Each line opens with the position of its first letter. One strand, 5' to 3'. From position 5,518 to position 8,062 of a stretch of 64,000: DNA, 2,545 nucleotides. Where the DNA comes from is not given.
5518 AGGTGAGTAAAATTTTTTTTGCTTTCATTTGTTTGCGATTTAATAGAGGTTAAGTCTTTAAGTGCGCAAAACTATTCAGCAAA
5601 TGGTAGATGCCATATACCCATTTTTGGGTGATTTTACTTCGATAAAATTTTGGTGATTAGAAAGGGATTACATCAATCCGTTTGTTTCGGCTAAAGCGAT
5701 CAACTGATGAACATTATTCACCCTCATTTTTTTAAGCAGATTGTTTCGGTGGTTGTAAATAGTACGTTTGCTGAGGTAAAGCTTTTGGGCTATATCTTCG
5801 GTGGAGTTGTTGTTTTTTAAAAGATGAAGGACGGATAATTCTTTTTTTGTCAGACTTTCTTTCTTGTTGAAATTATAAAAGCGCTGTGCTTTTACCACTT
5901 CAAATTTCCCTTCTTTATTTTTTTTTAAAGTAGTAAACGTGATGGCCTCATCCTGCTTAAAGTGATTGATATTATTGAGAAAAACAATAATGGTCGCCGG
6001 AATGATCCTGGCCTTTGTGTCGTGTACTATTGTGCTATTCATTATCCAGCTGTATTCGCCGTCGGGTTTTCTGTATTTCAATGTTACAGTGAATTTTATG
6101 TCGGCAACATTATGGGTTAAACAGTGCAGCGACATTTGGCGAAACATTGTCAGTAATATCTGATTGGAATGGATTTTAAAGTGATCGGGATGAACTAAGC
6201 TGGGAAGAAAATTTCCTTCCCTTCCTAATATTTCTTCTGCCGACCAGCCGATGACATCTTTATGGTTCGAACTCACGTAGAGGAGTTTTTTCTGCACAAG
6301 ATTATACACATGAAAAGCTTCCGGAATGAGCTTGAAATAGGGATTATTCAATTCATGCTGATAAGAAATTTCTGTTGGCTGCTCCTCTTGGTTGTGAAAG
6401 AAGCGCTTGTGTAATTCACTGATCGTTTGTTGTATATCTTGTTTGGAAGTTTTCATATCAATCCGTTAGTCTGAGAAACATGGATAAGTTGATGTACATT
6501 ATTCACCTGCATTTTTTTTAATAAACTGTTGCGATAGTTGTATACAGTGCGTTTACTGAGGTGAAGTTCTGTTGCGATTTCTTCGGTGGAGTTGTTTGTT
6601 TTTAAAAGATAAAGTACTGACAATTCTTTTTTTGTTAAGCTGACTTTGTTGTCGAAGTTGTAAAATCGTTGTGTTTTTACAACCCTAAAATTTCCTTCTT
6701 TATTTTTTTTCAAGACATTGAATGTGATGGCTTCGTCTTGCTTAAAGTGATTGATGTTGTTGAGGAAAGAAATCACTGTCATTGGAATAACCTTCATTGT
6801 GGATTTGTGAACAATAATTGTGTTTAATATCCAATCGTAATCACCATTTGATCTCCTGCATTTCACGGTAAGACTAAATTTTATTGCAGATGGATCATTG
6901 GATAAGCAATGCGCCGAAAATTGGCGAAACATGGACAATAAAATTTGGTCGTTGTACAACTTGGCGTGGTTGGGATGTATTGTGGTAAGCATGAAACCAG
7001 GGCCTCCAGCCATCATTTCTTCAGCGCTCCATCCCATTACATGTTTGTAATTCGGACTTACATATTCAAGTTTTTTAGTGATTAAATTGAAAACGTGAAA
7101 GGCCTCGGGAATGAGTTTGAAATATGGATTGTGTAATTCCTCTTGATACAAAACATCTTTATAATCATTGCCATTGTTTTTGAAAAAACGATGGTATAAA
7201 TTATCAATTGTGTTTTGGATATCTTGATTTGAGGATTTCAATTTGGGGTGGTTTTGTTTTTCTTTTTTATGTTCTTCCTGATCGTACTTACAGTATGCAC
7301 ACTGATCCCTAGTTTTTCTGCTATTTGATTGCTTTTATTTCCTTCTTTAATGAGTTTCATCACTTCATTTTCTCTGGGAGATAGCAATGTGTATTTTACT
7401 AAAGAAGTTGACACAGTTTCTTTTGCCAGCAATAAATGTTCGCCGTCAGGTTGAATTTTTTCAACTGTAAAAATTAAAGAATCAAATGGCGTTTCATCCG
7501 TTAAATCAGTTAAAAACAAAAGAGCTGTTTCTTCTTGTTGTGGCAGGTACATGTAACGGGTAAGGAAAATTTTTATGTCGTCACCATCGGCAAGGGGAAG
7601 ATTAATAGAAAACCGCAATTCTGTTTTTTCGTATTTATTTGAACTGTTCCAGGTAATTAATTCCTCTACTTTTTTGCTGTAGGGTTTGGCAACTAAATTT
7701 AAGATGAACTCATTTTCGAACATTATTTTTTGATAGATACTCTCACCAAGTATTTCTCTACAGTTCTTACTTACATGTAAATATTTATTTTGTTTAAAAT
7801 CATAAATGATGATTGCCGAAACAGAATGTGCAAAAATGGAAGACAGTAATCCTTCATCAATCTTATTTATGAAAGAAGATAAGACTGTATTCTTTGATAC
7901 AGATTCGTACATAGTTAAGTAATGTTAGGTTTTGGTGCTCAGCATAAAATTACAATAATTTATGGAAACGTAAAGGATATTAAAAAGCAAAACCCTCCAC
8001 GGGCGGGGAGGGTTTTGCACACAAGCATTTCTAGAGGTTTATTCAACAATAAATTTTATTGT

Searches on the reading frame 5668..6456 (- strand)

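Call 23: search_protein_families(library=pfam, proteins=[window:5668-6456:-], max_evalue=0.001)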
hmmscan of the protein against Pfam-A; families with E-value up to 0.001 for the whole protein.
window:5668-6456:- (262 aa): 2 families
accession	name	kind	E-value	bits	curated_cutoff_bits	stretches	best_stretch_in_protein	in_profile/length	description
PF00196.25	GerE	-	3.5e-14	52.6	23.5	1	200-256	1-57/57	Bacterial regulatory proteins, luxR family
PF08447.18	PAS_3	-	4.5e-06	27.3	25.6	1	59-150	2-81/89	PAS fold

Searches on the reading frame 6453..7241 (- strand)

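Call 23: search_protein_families(library=pfam, proteins=[window:6453-7241:-], max_evalue=0.001)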
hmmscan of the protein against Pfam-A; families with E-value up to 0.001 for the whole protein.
window:6453-7241:- (262 aa): 4 families
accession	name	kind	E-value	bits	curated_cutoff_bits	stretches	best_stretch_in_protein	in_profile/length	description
PF00196.25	GerE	-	4.8e-14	52.2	23.5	1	201-255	2-56/57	Bacterial regulatory proteins, luxR family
PF08447.18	PAS_3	-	1.9e-05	25.3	25.6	1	60-148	3-79/89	PAS fold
PF13384.12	HTH_23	-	0.00013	22.1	24.6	1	207-238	8-39/50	Homeodomain-like domain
PF08279.18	HTH_11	-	0.00081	19.7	25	0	208-240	4-39/55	HTH domain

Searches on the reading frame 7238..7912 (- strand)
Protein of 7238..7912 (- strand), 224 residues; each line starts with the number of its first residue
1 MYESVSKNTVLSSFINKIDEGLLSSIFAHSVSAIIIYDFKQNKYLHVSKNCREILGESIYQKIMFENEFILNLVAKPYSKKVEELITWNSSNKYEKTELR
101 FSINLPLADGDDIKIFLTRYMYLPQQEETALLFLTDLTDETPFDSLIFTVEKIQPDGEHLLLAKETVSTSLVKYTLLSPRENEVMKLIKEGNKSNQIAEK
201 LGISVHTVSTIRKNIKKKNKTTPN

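Call 23: search_protein_families(library=pfam, proteins=[window:7238-7912:-], max_evalue=0.001)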
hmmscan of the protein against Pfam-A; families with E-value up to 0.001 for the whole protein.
window:7238-7912:- (224 aa): 4 families
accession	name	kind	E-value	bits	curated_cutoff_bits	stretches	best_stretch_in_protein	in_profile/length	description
PF00196.25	GerE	-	6.5e-12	45.3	23.5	1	176-218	2-44/57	Bacterial regulatory proteins, luxR family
PF13384.12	HTH_23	-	0.00017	21.7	24.6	1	184-215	10-41/50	Homeodomain-like domain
PF02796.21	HTH_7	-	0.00043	20.8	23.8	0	182-208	12-38/45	Helix-turn-helix domain of resolvase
PF04545.22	Sigma70_r4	-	0.0007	19.5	24.1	0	177-214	5-43/50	Sigma-70, region 4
